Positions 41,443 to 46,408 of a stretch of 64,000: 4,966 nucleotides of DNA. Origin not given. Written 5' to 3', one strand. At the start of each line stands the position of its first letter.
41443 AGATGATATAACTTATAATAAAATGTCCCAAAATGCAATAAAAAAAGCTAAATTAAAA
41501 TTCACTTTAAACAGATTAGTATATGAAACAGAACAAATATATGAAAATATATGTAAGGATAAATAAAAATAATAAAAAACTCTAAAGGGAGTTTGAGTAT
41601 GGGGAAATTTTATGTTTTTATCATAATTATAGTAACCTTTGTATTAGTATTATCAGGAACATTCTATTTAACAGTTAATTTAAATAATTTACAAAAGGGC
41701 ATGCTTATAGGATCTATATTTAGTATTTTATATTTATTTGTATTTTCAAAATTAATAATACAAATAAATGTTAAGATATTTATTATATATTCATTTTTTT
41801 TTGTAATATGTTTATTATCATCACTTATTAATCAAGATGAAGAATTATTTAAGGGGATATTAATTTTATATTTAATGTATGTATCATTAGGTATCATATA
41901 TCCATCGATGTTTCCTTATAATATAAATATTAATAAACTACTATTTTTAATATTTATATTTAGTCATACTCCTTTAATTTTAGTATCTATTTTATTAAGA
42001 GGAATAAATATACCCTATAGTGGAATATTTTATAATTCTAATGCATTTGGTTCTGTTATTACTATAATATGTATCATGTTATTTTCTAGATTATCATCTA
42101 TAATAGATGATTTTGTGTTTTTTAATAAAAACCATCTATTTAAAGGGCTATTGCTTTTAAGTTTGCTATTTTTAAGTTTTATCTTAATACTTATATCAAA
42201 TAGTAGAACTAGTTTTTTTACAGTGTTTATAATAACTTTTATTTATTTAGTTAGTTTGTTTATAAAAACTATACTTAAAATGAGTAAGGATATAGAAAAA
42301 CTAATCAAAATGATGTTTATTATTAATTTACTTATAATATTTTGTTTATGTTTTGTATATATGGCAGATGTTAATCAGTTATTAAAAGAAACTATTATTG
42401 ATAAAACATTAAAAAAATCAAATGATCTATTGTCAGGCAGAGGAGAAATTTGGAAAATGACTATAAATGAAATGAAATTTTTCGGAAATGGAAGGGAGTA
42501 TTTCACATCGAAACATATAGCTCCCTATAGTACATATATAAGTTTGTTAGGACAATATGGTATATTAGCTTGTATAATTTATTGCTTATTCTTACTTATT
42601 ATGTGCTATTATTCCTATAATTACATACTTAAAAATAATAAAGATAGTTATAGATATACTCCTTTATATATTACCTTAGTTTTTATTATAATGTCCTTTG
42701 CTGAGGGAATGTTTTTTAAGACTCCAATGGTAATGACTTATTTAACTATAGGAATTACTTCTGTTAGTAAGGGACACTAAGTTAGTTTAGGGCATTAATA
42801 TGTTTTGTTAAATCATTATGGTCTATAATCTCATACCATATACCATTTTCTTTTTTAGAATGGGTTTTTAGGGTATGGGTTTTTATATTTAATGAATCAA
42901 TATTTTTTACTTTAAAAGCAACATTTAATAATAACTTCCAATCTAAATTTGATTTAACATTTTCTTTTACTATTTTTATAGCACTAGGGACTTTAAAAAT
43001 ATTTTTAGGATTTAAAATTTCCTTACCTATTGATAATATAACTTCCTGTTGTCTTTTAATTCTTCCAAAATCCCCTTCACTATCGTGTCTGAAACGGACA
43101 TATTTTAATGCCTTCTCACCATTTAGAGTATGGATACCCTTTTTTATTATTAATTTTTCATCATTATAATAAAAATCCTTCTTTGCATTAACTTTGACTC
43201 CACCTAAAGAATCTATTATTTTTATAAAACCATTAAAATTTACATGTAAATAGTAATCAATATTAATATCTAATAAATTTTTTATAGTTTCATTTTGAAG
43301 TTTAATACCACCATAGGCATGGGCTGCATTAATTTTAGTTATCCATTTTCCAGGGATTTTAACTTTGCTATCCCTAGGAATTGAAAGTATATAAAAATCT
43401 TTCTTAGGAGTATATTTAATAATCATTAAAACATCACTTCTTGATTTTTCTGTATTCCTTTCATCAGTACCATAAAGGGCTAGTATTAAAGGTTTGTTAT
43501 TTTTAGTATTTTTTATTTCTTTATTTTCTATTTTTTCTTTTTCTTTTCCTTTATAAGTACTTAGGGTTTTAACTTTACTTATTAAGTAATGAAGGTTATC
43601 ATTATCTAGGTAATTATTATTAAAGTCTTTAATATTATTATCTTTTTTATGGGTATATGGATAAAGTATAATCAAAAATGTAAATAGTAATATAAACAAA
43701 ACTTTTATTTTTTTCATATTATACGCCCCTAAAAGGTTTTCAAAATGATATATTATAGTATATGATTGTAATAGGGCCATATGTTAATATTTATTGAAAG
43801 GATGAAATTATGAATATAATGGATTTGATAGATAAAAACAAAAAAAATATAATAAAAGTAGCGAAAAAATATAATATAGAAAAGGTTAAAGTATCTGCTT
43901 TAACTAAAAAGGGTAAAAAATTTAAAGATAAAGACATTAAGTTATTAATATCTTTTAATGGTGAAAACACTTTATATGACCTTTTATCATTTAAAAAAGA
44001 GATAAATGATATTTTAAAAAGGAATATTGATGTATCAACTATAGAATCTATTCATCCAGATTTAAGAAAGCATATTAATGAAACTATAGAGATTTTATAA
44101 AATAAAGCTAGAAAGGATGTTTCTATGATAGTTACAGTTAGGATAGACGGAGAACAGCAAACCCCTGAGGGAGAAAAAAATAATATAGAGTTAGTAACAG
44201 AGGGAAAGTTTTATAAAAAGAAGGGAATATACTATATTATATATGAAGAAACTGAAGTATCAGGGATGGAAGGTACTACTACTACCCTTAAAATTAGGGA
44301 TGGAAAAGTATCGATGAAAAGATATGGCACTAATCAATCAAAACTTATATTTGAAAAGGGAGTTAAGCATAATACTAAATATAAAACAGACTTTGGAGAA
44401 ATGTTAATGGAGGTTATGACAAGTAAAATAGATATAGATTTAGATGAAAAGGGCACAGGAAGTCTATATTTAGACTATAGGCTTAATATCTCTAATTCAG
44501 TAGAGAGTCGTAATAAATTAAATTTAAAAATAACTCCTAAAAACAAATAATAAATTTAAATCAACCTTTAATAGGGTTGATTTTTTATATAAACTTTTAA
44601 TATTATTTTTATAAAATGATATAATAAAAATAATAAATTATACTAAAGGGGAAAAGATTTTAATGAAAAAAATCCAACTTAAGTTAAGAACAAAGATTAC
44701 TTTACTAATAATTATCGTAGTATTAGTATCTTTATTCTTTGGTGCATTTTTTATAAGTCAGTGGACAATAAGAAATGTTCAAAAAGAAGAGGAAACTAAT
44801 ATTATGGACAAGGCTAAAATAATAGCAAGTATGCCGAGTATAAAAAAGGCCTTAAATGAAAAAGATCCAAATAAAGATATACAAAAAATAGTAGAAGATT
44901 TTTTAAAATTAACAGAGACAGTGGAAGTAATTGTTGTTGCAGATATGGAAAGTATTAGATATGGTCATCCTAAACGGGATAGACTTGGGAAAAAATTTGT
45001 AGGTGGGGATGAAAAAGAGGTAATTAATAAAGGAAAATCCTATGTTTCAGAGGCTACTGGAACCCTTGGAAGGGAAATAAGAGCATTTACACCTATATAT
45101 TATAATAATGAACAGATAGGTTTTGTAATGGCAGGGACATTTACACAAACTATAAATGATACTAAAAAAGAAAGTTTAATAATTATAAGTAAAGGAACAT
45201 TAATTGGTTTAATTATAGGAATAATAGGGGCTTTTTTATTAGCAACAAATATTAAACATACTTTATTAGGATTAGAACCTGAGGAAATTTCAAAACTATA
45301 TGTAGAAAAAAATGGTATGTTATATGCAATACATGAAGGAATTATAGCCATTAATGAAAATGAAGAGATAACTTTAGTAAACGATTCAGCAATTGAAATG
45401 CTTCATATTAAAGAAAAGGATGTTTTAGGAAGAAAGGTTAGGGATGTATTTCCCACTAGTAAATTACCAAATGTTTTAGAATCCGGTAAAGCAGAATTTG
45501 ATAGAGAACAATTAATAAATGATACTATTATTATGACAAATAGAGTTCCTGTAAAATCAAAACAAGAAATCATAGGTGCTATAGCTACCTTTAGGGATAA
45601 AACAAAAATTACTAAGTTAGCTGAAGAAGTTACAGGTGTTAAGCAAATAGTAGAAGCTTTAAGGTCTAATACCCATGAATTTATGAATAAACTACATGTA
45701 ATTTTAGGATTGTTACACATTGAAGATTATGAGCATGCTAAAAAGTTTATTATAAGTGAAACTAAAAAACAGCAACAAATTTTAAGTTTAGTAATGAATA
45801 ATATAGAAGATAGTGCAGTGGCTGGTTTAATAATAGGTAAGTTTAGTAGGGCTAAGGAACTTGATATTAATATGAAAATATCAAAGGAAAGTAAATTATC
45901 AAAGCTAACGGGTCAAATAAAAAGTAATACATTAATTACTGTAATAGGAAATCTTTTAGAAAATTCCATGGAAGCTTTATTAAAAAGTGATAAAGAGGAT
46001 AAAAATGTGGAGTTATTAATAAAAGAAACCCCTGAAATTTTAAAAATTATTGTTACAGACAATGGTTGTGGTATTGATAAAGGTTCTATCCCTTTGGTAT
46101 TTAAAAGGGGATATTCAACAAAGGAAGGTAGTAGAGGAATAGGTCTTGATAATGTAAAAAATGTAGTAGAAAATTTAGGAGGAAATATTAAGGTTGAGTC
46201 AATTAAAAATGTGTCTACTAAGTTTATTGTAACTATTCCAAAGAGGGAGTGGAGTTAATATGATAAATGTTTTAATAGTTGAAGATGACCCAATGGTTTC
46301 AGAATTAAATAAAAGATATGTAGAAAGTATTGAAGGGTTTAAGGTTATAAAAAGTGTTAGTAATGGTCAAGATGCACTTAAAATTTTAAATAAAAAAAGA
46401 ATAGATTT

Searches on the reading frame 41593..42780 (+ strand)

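Call 42: search_protein_families(library=pfam, proteins=[window:41593-42780:+], max_evalue=0.00001)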
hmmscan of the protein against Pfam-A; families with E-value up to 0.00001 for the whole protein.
window:41593-42780:+ (395 aa): 1 family
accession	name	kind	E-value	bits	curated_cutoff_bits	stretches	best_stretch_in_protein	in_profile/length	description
PF04932.20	Wzy_C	-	5.3e-09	36.5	31.7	1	191-330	2-148/149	O-Antigen ligase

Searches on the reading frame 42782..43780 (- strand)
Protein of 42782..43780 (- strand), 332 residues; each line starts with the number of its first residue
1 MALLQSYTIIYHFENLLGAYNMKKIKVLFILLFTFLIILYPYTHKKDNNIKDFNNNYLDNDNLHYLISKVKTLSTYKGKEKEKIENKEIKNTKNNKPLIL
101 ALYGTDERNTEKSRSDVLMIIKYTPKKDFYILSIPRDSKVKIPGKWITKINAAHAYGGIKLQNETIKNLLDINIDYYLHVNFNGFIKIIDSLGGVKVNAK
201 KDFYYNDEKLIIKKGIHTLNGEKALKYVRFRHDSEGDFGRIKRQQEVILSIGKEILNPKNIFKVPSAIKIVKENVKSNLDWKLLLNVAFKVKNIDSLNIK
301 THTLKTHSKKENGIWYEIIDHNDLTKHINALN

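Call 42: search_protein_families(library=pfam, proteins=[window:42782-43780:-], max_evalue=0.00001)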
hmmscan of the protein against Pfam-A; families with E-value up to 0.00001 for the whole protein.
window:42782-43780:- (332 aa): 1 family
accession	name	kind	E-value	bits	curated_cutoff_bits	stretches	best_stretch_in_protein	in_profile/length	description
PF03816.19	LytR_cpsA_psr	-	3.2e-47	160.9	24.6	1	114-255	1-148/150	LytR_cpsA_psr family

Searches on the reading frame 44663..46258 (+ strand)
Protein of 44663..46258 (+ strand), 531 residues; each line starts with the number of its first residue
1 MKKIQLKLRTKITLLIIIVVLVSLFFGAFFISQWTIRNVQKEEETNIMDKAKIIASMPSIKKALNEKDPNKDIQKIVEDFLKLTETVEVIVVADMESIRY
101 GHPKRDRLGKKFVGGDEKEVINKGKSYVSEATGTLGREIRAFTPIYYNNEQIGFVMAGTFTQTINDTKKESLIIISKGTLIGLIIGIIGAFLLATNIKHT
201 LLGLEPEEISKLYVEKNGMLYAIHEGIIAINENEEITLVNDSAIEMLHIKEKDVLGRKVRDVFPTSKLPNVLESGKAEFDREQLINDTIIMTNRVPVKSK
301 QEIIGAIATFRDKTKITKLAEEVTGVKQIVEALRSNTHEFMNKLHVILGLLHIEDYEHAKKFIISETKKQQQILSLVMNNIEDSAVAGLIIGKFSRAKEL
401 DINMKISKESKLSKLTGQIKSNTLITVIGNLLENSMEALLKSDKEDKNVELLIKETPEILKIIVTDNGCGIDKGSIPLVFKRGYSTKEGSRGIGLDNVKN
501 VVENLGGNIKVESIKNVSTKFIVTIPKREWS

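Call 42: search_protein_families(library=pfam, proteins=[window:44663-46258:+], max_evalue=0.00001)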
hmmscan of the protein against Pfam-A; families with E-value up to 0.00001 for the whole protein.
window:44663-46258:+ (531 aa): 7 families
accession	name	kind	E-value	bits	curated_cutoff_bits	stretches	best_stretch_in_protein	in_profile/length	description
PF02518.31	HATPase_c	-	4.2e-18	66.2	26.4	1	421-528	3-110/111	Histidine kinase-, DNA gyrase B-, and HSP90-like ATPase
PF17203.10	sCache_3_2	-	1.9e-17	64.1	28.4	1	38-166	5-133/140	Single cache domain 3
PF00989.32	PAS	-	1.3e-10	41.7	22.6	1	218-312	5-112/113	PAS fold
PF14689.11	SPOB_a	-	3e-10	40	28.1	1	321-369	4-52/62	Sensor_kinase_SpoOB-type, alpha-helical domain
PF14501.12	HATPase_c_5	-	4.5e-10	39.8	22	1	420-523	2-99/102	GHKL domain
PF13426.13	PAS_9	-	4.7e-09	36.9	27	1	226-314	3-102/103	PAS domain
PF17202.10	sCache_3_3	-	2.5e-06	28.2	28.8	0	76-169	9-105/107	Single cache domain 3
